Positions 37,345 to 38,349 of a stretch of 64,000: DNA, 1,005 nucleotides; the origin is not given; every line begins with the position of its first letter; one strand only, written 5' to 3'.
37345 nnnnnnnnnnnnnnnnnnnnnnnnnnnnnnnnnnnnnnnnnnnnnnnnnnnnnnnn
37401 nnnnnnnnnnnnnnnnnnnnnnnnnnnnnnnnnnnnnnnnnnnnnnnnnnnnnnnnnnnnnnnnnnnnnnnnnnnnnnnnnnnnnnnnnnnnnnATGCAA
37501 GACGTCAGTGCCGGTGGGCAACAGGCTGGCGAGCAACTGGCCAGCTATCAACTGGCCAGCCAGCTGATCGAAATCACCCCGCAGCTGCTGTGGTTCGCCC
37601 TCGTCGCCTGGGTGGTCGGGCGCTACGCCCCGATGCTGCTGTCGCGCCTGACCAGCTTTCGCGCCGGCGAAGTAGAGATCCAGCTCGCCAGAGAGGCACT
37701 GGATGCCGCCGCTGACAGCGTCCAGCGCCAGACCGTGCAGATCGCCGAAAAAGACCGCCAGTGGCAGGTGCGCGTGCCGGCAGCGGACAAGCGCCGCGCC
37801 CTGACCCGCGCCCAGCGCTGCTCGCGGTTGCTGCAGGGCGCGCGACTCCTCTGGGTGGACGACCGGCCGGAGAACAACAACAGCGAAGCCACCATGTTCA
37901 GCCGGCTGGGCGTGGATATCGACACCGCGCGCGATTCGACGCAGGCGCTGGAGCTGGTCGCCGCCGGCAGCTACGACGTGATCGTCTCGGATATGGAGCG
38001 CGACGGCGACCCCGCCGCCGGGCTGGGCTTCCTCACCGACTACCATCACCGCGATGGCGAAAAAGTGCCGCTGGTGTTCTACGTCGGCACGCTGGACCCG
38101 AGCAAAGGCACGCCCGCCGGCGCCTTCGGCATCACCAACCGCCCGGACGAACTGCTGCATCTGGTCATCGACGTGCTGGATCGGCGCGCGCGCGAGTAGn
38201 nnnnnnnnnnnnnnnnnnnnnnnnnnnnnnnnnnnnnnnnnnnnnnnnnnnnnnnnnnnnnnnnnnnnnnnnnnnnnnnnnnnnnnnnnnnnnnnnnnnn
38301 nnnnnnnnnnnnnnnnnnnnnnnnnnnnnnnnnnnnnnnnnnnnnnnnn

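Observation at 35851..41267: Uncharacterised signalling/effector module between mpl and oadGAB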

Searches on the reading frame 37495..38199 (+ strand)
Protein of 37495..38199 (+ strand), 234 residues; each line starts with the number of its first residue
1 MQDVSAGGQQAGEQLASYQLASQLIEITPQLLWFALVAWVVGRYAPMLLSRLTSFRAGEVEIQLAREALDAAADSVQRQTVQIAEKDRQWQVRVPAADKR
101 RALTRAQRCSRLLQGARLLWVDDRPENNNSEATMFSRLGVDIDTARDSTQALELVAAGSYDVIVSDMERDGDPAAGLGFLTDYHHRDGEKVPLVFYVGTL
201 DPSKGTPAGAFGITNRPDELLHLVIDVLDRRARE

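Call 3: search_protein_families(library=pfam, proteins=[window:37495-38199:+], max_evalue=0.1)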
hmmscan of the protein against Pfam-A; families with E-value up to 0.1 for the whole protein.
window:37495-38199:+ (234 aa): 2 families
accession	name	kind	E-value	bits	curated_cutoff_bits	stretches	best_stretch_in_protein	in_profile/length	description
PF00072.30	Response_reg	-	1.9e-06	28.4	30.2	1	119-200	2-80/111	Response regulator receiver domain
PF02074.21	Peptidase_M32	-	0.093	11.8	25.1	0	58-172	56-159/489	Carboxypeptidase Taq (M32) metallopeptidase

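Call 4: search_protein_families(library=padloc, proteins=[window:37495-38199:+], max_evalue=0.1)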
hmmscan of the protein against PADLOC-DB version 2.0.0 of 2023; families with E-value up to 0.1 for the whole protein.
window:37495-38199:+ (234 aa): 0 families

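Call 5: search_protein_families(library=ncbifam, proteins=[window:37495-38199:+], max_evalue=0.1)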
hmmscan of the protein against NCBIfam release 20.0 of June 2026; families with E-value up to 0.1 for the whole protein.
window:37495-38199:+ (234 aa): 13 families
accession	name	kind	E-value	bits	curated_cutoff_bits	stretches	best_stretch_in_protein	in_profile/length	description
NF008099.0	PRK10841.1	equivalog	0.00067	17.5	920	1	94-168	803-877/949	two-component system sensor histidine kinase RcsC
TIGR02956.1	TMAO_torS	equivalog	0.0011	17.2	676.5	1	97-168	683-754/967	TMAO reductase system sensor histidine kinase/response regulator TorS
NF011874.0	PRK15347.1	equivalog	0.0017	16.4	852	1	117-167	692-742/921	two component system sensor kinase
NF008543.0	PRK11466.1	equivalog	0.0022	15.9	982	1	79-167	645-734/914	TMAO reductase system sensor histidine kinase/response regulator TorS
NF053512.1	nitric_RR_NosR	exception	0.0023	17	400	1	118-167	1-50/422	response regulator c-di-GMP phosphodiesterase, NosR family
NF052313.1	T9SS_RR_PorX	equivalog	0.003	16.4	300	1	117-171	2-56/513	T9SS response regulator signal transducer PorX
NF007420.1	PRK09959.1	equivalog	0.0034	15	1995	1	114-168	957-1011/1197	acid-sensing system histidine kinase EvgS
NF007969.0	PRK10693.1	equivalog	0.0045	16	329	1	111-194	3-83/337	two-component system response regulator RssB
NF052596.1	RR_EAL_PvrR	equivalog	0.0091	14.6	580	1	116-167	4-56/398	response regulator cyclic di-GMP phosphodiesterase PvrR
NF045717.1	DVU0259_DivK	exception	0.012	15.7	160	1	117-172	4-59/117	DVU0259 family response regulator domain-containing protein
NF008469.0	PRK11361.1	equivalog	0.086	11.5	714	0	116-167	5-56/461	acetoacetate metabolism transcriptional regulator AtoC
NF011695.0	PRK15115.1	equivalog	0.087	11.6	763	0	115-171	6-62/445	two-component system response regulator GlrR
NF008302.0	PRK11091.1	equivalog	0.098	10.8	838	0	92-168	503-578/779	aerobic respiration two-component sensor histidine kinase ArcB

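Call 7: search_protein_families(library=phrogs, proteins=[window:37495-38199:+], max_evalue=0.1)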
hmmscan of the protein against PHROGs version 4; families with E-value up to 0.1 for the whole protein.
window:37495-38199:+ (234 aa): 2 families
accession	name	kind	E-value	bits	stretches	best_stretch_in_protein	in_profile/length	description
phrog_5982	-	unknown function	2.9e-06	26.4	1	112-221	865-975/1030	-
phrog_731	-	unknown function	0.0029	17.9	1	117-167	3-53/227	-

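Call 46: find_homologous_proteins(query=window:37495-38199:+, max_evalue=0.001)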
Query window:37495-38199:+ (234 aa): 119 proteins with E <= 0.001 among 2214 candidates.
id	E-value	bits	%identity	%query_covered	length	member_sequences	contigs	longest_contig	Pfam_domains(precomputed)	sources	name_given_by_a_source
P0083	3.0e-147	506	100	100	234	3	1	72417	PF00072.31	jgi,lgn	-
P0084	1.1e-106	373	78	95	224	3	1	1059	PF00072.31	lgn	-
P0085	1.2e-53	200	47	92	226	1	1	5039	PF00072.31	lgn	-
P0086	1.5e-53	200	48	85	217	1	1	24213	PF00072.31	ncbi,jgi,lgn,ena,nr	ncbi:MAG: hypothetical protein OEW08_14900 [Gammaproteobacteria bacterium]|nr:hypothetical protein [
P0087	3.9e-53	198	48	88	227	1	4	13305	PF00072.31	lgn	-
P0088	6.0e-52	194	46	91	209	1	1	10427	PF00072.31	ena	-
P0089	1.6e-51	193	46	91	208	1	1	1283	PF00072.31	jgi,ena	-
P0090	1.7e-51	193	46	89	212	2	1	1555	PF00072.31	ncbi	-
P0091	1.8e-51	193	44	91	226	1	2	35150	PF00072.31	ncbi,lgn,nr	ncbi:response regulator [candidate division KSB1 bacterium]|nr:response regulator [candidate divisio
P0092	4.9e-51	191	45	89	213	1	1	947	PF00072.31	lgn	-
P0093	1.1e-50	190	44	83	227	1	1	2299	PF00072.31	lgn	-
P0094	2.8e-50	189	50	80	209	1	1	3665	PF00072.31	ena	-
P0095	7.2e-50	188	47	91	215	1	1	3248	PF00072.31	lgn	-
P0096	1.3e-49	187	46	92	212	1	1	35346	PF00072.31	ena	-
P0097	2.4e-49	186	45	91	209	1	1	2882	PF00072.31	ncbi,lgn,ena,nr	ncbi:MAG: response regulator [Desulfobacteraceae bacterium]|nr:response regulator [Desulfobacteracea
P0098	4.0e-49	185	44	80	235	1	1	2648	PF00072.31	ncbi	-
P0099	8.0e-49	184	47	89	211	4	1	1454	PF00072.31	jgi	jgi:CheY-like chemotaxis protein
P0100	1.5e-48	183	46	91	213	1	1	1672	PF00072.31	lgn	-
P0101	4.5e-48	182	44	91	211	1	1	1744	PF00072.31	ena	-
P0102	5.1e-48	181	43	90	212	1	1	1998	PF00072.31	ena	-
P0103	6.1e-48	181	44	91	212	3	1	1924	PF00072.31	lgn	-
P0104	7.0e-48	181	47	89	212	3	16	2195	PF00072.31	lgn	-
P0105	9.1e-48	181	46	92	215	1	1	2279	PF00072.31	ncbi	ncbi:response regulator [Candidatus Poribacteria bacterium]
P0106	1.0e-47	180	46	89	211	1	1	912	PF00072.31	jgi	jgi:CheY-like chemotaxis protein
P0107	1.1e-47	180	44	88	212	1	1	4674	PF00072.31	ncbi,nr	ncbi:MAG: response regulator [Candidatus Poribacteria bacterium]|nr:response regulator [Candidatus P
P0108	2.3e-47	179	43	91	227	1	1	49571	PF00072.31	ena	-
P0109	1.6e-46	177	42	91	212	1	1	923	PF00072.31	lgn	-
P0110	1.6e-46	177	46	90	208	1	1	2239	PF00072.31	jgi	jgi:CheY-like chemotaxis protein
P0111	1.9e-46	176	44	89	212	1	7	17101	PF00072.31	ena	-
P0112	1.9e-46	176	47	89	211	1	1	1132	PF00072.31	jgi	jgi:response regulator receiver domain-containing protein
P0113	2.2e-46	176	43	91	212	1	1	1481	PF00072.31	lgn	-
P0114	3.7e-46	175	41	91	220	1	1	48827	PF00072.31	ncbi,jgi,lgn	-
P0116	5.3e-46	175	41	89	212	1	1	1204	PF00072.31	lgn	-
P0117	5.5e-46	175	45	90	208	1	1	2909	PF00072.31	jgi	jgi:CheY-like chemotaxis protein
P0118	8.2e-46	174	43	90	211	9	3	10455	PF00072.31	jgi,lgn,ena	-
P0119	8.6e-46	174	42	83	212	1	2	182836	PF00072.31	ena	-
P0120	3.4e-45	172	42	90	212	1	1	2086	PF00072.31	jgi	jgi:CheY-like chemotaxis protein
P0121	9.4e-45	171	45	89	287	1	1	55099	PF00072.31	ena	-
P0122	1.1e-44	171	47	79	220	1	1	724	PF00072.31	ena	-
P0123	2.5e-44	169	44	91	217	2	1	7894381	PF00072.31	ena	-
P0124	2.7e-44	169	41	91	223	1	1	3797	PF00072.31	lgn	-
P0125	5.8e-44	168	46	80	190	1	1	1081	PF00072.31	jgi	jgi:CheY-like chemotaxis protein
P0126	7.2e-44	168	44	85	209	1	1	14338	PF00072.31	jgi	jgi:CheY-like chemotaxis protein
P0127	1.5e-43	167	41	89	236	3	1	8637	PF00072.31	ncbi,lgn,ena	-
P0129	1.8e-41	160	38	78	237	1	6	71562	PF00072.31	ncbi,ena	-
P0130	1.1e-40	158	41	91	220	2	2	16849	PF00072.31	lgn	-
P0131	2.3e-40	156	42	91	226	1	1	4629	PF00072.31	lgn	-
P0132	3.5e-40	156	42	89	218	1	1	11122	PF00072.31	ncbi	-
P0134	3.7e-39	153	42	87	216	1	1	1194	PF00072.31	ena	-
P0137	2.1e-38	150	42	87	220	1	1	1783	PF00072.31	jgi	jgi:CheY-like chemotaxis protein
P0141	2.2e-36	143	38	92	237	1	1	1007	PF00072.31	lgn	-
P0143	5.6e-36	142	40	90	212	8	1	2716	PF00072.31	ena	-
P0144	2.9e-35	140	40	80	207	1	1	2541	PF00072.31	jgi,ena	-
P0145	4.5e-35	139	50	57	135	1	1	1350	PF00072.31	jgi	jgi:CheY-like chemotaxis protein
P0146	2.3e-34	137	35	89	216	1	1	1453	PF00072.31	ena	-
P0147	4.0e-34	136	42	83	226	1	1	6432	PF00072.31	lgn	-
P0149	1.9e-33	134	41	97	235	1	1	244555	-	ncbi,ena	-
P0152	1.3e-32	131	36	95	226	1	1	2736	PF00072.31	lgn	-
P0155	3.6e-31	126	39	77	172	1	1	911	PF00072.31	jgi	jgi:CheY-like chemotaxis protein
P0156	4.3e-31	126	42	74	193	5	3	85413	PF00072.31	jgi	jgi:CheY-like chemotaxis protein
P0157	8.1e-31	125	52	49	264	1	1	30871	PF00072.31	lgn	-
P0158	1.1e-30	125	50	55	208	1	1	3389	PF00072.31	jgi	jgi:CheY-like chemotaxis protein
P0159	1.3e-30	125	49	55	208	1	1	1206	PF00072.31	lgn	-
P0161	4.2e-30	123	38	92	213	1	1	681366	PF00072.31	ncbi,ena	-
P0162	5.9e-30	122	54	51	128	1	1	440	PF00072.31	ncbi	-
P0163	3.3e-29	120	48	55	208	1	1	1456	PF00072.31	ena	-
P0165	1.5e-28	118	49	55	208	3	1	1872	PF00072.31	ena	-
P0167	5.9e-28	116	38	79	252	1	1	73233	PF00072.31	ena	-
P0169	2.1e-27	114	45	55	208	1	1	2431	PF00072.31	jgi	jgi:CheY-like chemotaxis protein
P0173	4.3e-27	113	44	57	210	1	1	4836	PF00072.31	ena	-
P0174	5.9e-27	113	38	89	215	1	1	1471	PF00072.31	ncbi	-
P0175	6.4e-27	113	53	54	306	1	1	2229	PF04326.20,PF00072.31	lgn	-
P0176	2.8e-26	110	36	88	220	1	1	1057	PF00072.31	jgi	jgi:CheY-like chemotaxis protein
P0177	3.9e-26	110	45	56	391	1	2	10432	PF13305.12,PF00072.31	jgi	jgi:CheY-like chemotaxis protein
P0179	1.3e-25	108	43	57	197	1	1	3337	PF00072.31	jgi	jgi:CheY-like chemotaxis protein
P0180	2.2e-25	107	47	55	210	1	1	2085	PF00072.31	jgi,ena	-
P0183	1.7e-24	105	47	55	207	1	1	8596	PF00072.31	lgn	-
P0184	2.1e-24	104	42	71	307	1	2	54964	PF04326.20,PF00072.31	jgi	jgi:CheY-like chemotaxis protein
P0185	2.5e-24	104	47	55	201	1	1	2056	PF00072.31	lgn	-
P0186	2.9e-24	104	36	81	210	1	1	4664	PF00072.31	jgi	jgi:CheY-like chemotaxis protein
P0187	5.6e-24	103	35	89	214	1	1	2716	PF00072.31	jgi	jgi:CheY-like chemotaxis protein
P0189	6.8e-24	103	36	92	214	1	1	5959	PF00072.31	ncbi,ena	-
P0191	5.0e-23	100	47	55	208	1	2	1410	PF00072.31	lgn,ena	-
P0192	7.1e-23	99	42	55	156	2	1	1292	PF00072.31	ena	-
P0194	1.4e-20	92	46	57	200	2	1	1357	PF00072.31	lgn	-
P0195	3.4e-20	91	44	54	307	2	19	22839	PF13271.12,PF00072.31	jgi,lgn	jgi:CheY-like chemotaxis protein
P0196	1.3e-19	89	35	88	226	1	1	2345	PF00072.31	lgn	-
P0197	9.8e-17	79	40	55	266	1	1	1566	PF00072.31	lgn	-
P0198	1.2e-15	76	31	88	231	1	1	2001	PF00072.31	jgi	jgi:CheY-like chemotaxis protein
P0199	9.2e-13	66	38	52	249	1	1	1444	PF00072.31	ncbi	-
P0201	3.7e-9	54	35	46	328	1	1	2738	PF13676.12,PF00072.31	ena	-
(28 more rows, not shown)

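Call 47: find_encoding_contigs(protein=P0091, flank=6000, max_places=1)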
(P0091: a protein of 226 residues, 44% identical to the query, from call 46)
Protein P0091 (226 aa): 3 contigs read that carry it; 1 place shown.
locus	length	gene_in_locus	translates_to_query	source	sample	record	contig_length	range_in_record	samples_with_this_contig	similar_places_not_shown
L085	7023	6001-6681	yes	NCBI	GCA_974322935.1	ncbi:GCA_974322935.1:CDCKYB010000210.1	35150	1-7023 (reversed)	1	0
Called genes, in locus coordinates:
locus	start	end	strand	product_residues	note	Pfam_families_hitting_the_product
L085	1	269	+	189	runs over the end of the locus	PF04542:Sigma70_r2, PF08281:Sigma70_r4_2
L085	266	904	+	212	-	-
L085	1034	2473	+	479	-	PF13349:DUF4097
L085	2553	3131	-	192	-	PF05685:Uma2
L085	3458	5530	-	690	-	PF02129:Peptidase_S15 (weak), PF01738:DLH, PF12146:Hydrolase_4 (faint), PF12697:Abhydrolase_6, PF20434:BD-FAE, PF00326:Peptidase_S9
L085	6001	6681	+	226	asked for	PF00072:Response_reg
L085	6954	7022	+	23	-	?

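Call 48: find_encoding_contigs(protein=P0119, flank=6000, max_places=1)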
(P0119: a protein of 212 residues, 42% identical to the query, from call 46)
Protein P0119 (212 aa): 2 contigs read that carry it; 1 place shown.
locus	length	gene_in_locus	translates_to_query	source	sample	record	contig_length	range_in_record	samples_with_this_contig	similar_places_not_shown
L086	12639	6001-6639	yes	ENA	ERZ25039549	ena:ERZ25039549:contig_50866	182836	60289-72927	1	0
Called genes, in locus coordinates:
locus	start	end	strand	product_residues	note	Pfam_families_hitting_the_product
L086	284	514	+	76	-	-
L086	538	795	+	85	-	PF02604:PhdYeFM_antitox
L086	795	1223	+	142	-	PF01850:PIN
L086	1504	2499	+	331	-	PF00579:tRNA-synt_1b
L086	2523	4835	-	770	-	PF20703:nSTAND1, PF13191:AAA_16 (weak), PF00498:FHA (weak)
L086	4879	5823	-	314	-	PF13289:SIR2_2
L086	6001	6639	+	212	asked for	PF00072:Response_reg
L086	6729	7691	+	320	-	PF10095:DUF2333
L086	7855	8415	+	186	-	PF08712:Nfu_N, PF01106:NifU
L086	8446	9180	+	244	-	PF00814:TsaD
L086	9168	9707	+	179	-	PF00583:Acetyltransf_1, PF13508:Acetyltransf_7, PF13673:Acetyltransf_10 (weak)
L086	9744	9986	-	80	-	PF01206:TusA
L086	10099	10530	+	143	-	PF05443:ROS_MUCR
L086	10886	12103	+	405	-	PF00919:UPF0004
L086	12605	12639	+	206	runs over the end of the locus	PF02562:PhoH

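Call 49: find_encoding_contigs(protein=P0123, flank=6000, max_places=1)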
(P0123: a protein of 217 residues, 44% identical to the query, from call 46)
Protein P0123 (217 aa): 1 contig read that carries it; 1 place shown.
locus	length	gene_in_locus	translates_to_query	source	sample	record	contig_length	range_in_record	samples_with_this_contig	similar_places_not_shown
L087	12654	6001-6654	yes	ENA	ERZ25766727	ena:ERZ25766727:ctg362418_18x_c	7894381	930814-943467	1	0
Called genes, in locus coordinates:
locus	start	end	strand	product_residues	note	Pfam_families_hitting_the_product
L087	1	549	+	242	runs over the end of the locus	-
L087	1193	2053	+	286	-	PF13289:SIR2_2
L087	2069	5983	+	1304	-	-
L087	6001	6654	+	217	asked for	PF00072:Response_reg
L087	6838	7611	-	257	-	PF02597:ThiS, PF02391:MoaE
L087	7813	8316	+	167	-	-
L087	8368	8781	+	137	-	-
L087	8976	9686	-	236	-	PF02578:Cu-oxidase_4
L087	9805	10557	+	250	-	PF02353:CMAS (weak), PF13489:Methyltransf_23, PF13847:Methyltransf_31, PF08241:Methyltransf_11, PF08242:Methyltransf_12, PF13649:Methyltransf_25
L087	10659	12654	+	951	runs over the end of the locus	PF00069:Pkinase, PF01636:APH (faint), PF07714:PK_Tyr_Ser-Thr, PF14531:Kinase-like (weak), PF00930:DPPIV_N (faint), PF07676:PD40 (faint), PF10647:Gmad1 (faint), PF26549:Tricorn_N, +1 more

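Call 50: find_encoding_contigs(protein=P0114, flank=6000, max_places=1)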
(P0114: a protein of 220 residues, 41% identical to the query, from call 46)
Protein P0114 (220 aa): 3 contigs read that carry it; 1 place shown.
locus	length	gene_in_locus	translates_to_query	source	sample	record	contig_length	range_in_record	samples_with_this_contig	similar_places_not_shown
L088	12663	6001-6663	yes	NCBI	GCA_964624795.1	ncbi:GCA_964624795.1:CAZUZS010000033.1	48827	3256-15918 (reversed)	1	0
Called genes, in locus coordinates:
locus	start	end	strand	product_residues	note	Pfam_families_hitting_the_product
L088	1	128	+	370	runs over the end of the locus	PF14522:Cytochrome_C7 (faint), PF14537:Cytochrom_c3_2 (faint), PF22678:Cytochrom_c_NrfB-like (faint)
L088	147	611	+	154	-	PF00581:Rhodanese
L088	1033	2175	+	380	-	PF03349:Toluene_X (faint)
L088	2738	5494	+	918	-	PF02922:CBM_48 (faint), PF16561:AMPK1_CBM, PF22352:K319L-like_PKD (faint), PF00128:Alpha-amylase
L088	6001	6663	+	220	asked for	PF00072:Response_reg (weak)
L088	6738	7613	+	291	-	PF13289:SIR2_2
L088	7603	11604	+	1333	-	PF20703:nSTAND1, PF07603:Lcl_C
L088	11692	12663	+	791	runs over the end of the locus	-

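Call 67: find_encoding_contigs(protein=P0108, flank=6000, max_places=1)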
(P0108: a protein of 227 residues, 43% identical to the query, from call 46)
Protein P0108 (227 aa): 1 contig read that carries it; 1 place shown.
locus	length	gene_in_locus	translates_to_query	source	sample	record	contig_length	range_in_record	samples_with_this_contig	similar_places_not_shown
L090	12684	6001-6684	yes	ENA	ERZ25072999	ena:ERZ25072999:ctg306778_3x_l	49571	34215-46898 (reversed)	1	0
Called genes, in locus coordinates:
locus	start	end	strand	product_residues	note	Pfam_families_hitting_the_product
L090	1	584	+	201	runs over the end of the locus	PF19300:BPD_transp_1_N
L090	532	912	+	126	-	PF00528:BPD_transp_1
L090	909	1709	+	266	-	PF00528:BPD_transp_1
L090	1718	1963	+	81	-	PF19300:BPD_transp_1_N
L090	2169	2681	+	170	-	PF00528:BPD_transp_1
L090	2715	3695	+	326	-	PF12911:OppC_N, PF00528:BPD_transp_1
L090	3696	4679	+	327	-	PF00005:ABC_tran, PF02463:SMC_N (faint), PF13304:AAA_21 (weak), PF08352:oligo_HPY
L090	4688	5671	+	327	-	PF00005:ABC_tran, PF13304:AAA_21 (faint), PF08352:oligo_HPY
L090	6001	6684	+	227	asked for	PF00072:Response_reg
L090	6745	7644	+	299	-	PF13289:SIR2_2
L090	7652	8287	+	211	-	PF20703:nSTAND1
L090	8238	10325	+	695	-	PF20703:nSTAND1, PF07719:TPR_2 (faint), PF13424:TPR_12, PF00498:FHA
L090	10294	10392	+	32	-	-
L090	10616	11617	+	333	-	PF01479:S4, PF00849:PseudoU_synth_2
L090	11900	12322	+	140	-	-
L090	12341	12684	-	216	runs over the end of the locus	PF01047:MarR (weak), PF08279:HTH_11, PF12802:MarR_2 (weak), PF13412:HTH_24 (weak)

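Call 68: find_encoding_contigs(protein=P0149, flank=6000, max_places=1)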
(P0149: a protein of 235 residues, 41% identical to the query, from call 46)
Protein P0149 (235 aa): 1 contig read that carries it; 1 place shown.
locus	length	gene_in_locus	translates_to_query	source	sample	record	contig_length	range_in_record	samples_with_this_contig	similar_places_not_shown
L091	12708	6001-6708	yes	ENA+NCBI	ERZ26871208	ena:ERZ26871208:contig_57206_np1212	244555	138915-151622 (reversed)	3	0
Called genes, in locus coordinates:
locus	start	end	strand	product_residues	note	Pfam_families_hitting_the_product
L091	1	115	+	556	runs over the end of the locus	PF00732:GMC_oxred_N, PF01266:DAO (faint), PF05199:GMC_oxred_C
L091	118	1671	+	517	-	PF00501:AMP-binding, PF13193:AMP-binding_C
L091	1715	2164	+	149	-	PF01575:MaoC_dehydratas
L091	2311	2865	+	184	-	PF21820:DUF6886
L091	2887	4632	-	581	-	PF04851:ResIII (weak), PF00270:DEAD, PF00271:Helicase_C, PF03880:DbpA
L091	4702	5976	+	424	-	PF00067:p450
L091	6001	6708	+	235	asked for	-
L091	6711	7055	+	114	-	-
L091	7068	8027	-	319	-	PF01963:TraB_PrgY_gumN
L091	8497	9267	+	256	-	PF07589:PEP_exosort_dom (weak)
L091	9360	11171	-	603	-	PF05960:DUF885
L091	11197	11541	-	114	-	PF02597:ThiS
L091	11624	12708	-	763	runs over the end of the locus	PF01315:Ald_Xan_dh_C, PF02738:MoCoBD_1, PF20256:MoCoBD_2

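Call 69: find_encoding_contigs(protein=P0161, flank=6000, max_places=1)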
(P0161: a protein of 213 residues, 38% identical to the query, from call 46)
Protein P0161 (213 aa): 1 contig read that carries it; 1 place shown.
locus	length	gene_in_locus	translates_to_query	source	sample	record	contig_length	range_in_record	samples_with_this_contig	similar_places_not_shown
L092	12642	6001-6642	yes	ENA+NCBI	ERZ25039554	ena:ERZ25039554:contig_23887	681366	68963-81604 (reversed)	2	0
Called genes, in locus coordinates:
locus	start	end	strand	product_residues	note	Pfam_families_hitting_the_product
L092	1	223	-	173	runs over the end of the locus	-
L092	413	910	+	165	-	PF14079:DUF4260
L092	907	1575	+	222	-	PF00440:TetR_N, PF13305:TetR_C_33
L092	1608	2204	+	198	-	PF08843:AbiEii (weak)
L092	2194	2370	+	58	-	-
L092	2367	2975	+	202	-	-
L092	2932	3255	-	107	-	-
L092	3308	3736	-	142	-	PF07646:Kelch_2 (faint), PF13415:Beta-prop_FBX42 (faint), PF24681:Kelch_KLHDC2_KLHL20_DRC7 (weak), PF25210:Kelch_FKB95 (faint), PF13418:Beta-prop_TYW4 (faint), PF01344:Kelch_1 (weak)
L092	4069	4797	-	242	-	-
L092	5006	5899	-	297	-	PF01073:3Beta_HSD, PF01370:Epimerase, PF04321:RmlD_sub_bind, PF13460:NAD_binding_10, PF16363:GDP_Man_Dehyd, PF07993:NAD_binding_4 (weak)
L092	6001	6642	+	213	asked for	PF00072:Response_reg (weak)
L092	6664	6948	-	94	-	-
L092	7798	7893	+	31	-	-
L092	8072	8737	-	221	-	PF00271:Helicase_C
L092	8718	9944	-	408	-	PF13091:PLDc_2 (weak), PF04851:ResIII, PF00270:DEAD (weak), PF18766:SWI2_SNF2 (weak)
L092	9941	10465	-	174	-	-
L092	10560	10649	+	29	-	-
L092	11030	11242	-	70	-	-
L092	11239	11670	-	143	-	PF21818:DUF6884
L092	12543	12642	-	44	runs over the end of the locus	-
